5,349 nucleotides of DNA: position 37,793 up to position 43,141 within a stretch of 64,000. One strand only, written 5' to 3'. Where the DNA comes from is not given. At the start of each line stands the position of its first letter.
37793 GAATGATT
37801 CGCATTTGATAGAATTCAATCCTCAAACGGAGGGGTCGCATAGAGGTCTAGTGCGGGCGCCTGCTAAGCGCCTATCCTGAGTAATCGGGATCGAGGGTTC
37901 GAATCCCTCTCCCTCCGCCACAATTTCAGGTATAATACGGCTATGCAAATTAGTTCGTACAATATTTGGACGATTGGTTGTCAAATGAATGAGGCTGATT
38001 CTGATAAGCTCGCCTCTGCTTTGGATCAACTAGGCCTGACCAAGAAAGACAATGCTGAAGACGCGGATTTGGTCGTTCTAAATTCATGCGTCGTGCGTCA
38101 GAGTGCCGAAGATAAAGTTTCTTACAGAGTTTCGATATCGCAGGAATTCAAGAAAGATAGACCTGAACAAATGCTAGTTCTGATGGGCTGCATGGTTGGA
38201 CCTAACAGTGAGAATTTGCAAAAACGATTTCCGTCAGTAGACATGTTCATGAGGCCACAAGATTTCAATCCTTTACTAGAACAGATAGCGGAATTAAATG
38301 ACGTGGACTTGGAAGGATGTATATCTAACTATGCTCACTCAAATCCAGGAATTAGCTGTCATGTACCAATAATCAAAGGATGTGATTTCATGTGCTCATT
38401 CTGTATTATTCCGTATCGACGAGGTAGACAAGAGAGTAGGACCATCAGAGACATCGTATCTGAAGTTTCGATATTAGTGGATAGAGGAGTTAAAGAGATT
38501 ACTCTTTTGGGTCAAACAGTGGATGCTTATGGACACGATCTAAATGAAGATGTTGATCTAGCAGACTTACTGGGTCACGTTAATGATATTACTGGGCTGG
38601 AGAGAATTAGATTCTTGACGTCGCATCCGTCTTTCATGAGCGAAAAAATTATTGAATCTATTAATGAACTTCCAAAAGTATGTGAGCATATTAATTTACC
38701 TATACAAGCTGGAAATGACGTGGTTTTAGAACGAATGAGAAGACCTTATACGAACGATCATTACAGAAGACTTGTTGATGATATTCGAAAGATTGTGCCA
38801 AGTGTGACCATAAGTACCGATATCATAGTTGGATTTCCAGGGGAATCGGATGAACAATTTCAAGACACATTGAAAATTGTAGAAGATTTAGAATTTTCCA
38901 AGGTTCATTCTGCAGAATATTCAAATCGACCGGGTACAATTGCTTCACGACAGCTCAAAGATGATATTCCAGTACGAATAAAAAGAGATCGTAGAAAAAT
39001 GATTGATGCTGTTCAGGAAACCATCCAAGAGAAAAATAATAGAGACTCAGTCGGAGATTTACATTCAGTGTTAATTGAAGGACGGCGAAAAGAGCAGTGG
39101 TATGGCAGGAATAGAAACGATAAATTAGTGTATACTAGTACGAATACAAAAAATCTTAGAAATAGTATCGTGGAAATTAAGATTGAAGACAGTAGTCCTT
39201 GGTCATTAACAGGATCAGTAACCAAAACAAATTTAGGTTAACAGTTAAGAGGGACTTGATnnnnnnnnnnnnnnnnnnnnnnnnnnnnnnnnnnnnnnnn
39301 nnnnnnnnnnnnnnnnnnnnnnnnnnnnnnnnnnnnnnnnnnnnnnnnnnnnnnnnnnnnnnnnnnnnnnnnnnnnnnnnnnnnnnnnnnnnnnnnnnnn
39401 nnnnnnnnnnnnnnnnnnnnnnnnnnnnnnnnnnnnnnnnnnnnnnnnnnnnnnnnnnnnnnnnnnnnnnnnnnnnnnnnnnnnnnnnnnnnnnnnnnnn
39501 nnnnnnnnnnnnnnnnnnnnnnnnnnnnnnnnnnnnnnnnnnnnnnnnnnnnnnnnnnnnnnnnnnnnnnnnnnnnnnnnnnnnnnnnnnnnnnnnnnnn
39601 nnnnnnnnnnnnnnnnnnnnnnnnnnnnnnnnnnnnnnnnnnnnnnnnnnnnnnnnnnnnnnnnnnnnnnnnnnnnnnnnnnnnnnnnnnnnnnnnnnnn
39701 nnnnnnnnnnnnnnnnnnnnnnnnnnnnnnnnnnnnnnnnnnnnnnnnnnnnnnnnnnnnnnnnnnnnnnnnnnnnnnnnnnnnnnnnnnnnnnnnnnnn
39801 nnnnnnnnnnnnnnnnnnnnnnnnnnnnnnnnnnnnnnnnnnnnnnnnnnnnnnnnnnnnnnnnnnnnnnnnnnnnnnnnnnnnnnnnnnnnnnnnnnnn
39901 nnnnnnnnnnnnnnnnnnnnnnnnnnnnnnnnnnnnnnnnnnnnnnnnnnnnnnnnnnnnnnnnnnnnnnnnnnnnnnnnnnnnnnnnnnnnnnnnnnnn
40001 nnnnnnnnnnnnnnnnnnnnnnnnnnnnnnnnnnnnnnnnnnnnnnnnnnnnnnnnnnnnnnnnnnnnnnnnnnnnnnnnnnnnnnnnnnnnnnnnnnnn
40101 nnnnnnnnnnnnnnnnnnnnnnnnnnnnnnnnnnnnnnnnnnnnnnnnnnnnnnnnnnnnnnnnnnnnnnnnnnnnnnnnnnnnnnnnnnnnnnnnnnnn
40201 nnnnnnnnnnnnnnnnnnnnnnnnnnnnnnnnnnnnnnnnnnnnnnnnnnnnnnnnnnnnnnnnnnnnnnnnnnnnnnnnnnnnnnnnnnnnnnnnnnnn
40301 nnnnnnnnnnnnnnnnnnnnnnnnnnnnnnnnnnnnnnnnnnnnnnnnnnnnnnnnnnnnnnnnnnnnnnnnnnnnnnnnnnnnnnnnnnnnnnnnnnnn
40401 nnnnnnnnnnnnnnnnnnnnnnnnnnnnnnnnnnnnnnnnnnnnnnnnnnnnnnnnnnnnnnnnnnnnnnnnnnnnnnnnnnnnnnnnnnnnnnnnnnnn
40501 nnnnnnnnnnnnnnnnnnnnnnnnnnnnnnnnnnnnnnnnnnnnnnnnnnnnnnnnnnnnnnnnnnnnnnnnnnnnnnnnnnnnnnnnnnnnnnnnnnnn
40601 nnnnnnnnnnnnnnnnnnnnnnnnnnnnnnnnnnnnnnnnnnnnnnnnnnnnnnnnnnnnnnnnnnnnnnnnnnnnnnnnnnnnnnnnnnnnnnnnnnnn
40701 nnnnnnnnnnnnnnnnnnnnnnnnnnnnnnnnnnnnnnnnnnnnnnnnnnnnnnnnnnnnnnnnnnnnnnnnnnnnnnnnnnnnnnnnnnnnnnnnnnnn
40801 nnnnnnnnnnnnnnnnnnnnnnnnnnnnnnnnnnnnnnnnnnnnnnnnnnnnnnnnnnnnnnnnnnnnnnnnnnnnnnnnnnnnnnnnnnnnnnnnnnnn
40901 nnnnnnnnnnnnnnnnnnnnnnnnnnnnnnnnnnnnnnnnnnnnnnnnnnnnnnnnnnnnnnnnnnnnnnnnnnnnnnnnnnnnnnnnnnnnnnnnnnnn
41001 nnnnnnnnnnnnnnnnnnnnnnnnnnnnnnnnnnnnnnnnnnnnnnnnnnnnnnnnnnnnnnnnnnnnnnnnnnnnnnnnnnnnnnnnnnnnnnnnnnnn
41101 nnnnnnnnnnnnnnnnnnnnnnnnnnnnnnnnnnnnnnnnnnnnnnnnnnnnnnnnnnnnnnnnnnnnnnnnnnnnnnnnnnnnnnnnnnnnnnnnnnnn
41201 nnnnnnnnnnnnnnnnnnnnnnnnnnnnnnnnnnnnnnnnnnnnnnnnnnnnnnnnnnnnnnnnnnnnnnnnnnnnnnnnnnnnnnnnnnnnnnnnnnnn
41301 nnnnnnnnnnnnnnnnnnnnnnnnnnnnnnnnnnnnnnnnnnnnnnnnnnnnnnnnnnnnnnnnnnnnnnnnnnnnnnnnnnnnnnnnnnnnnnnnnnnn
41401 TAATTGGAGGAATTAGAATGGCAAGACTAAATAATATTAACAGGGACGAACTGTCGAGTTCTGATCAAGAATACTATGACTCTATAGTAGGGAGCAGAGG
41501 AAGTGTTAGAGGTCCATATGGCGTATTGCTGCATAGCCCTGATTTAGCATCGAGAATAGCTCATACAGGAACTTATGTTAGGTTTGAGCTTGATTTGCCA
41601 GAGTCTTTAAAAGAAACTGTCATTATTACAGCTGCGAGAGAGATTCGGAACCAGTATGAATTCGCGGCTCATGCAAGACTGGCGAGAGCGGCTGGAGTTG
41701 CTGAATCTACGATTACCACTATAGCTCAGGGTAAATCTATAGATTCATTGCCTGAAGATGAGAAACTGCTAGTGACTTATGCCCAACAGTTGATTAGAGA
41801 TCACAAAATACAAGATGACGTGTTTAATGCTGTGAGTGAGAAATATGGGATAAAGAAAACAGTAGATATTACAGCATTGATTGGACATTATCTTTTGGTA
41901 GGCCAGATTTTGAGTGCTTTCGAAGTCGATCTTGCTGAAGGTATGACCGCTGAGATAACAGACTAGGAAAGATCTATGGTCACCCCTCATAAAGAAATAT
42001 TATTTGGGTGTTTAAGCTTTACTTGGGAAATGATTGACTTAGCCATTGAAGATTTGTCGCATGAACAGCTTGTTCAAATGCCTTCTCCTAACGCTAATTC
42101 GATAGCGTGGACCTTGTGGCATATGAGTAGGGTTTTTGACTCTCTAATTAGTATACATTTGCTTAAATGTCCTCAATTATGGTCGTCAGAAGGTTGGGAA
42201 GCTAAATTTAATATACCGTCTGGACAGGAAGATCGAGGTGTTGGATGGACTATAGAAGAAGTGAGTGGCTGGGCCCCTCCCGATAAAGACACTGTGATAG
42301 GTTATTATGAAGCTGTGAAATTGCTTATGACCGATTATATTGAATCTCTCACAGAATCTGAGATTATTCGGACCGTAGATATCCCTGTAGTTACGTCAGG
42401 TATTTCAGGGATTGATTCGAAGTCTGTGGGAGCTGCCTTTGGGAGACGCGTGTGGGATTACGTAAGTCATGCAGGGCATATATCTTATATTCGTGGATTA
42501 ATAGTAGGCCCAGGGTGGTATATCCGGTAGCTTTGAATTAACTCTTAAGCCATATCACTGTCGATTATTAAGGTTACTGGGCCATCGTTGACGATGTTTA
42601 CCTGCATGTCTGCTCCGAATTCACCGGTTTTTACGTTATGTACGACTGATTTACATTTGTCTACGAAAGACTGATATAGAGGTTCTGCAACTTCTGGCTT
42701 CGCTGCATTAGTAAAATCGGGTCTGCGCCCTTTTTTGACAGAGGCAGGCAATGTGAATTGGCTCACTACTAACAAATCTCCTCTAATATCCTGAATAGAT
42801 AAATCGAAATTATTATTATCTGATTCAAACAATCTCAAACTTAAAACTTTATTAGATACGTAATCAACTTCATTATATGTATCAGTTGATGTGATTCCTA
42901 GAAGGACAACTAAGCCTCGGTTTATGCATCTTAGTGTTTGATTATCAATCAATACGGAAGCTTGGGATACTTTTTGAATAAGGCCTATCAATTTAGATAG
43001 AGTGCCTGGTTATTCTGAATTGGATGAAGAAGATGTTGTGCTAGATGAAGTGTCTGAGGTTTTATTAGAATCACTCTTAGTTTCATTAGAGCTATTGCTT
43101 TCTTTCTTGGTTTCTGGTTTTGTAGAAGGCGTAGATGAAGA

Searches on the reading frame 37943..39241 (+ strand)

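Call 92: search_protein_families(library=pfam, proteins=[window:37943-39241:+], max_evalue=0.000001)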
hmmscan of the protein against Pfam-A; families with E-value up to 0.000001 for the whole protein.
window:37943-39241:+ (432 aa): 2 families
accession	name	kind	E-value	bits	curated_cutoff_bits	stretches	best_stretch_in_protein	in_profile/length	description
PF04055.27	Radical_SAM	-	9.5e-28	97.9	29.5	1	142-311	2-164/166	Radical SAM superfamily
PF00919.26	UPF0004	-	3.3e-23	82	27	1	7-103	3-97/98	Uncharacterized protein family UPF0004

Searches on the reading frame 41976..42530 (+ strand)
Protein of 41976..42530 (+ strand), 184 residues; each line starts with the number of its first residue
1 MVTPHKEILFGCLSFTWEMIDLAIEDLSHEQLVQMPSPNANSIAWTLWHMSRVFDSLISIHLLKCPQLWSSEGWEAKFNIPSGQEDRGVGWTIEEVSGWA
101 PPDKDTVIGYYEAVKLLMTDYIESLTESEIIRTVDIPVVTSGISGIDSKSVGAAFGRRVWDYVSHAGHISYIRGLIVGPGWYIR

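Call 56: search_protein_families(library=pfam, proteins=[window:41976-42530:+], max_evalue=0.0001)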
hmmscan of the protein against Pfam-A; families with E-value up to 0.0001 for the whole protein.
window:41976-42530:+ (184 aa): 3 families
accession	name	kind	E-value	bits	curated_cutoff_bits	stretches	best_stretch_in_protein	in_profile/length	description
PF12867.12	DinB_2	-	6.6e-11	43.2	24.8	1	14-167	3-126/128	DinB superfamily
PF04978.18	MST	-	5.9e-06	27.2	27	0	9-177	2-148/149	Mycothiol-S-transferase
PF07609.16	DUF1572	-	1.9e-05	24.9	23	0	17-51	18-52/163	Protein of unknown function (DUF1572)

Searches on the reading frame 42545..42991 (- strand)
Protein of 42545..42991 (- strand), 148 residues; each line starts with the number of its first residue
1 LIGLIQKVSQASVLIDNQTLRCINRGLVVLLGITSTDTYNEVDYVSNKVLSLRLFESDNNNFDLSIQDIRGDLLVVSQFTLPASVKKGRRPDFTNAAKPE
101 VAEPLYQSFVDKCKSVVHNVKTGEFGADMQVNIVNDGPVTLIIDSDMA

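Call 56: search_protein_families(library=pfam, proteins=[window:42545-42991:-], max_evalue=0.0001)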
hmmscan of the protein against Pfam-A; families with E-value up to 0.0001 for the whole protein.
window:42545-42991:- (148 aa): 1 family
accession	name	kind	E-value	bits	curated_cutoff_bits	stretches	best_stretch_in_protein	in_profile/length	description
PF02580.21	Tyr_Deacylase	-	1.8e-54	184.4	25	1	4-144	3-144/144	D-Tyr-tRNA(Tyr) deacylase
